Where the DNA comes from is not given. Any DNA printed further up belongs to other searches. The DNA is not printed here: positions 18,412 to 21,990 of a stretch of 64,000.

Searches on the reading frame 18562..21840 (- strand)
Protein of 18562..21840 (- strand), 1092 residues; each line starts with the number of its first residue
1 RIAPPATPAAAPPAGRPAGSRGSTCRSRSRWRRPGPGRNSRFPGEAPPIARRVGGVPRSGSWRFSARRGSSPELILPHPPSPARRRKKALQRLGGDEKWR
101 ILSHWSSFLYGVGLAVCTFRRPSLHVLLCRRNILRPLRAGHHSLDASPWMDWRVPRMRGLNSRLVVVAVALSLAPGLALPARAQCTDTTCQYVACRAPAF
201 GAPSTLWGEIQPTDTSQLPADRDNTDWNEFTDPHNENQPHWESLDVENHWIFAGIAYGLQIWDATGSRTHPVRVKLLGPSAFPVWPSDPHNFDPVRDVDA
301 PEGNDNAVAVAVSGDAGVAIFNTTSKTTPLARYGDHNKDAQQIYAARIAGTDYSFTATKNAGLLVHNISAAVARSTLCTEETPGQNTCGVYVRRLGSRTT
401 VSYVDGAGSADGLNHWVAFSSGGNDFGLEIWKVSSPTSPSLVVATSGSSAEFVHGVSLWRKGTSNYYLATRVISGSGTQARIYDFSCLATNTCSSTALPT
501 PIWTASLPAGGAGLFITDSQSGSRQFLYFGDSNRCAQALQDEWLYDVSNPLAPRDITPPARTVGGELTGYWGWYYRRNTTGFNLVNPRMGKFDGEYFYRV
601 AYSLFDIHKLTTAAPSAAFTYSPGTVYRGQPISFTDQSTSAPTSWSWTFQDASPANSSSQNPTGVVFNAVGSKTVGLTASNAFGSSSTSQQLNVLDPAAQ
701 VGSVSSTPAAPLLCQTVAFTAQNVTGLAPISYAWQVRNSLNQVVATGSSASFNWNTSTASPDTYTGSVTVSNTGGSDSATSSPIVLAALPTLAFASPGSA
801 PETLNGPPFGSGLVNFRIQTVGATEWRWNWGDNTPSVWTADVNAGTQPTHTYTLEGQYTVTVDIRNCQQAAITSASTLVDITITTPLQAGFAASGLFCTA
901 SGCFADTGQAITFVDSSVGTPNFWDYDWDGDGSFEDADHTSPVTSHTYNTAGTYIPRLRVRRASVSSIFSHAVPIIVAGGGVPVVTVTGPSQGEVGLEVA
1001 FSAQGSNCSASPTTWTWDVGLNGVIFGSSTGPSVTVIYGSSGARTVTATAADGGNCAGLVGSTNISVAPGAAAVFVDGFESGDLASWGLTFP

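Call 57: search_protein_families(library=pfam, proteins=[window:18562-21840:-], max_evalue=0.001)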
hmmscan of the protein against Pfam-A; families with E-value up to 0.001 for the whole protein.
window:18562-21840:- (1092 aa): 2 families
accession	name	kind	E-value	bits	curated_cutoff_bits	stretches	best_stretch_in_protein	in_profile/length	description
PF18911.6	PKD_4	-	1.3e-26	92.8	27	4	821-872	32-76/85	PKD domain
PF00801.26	PKD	-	7.3e-26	90.4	23.5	3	987-1054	4-69/80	PKD domain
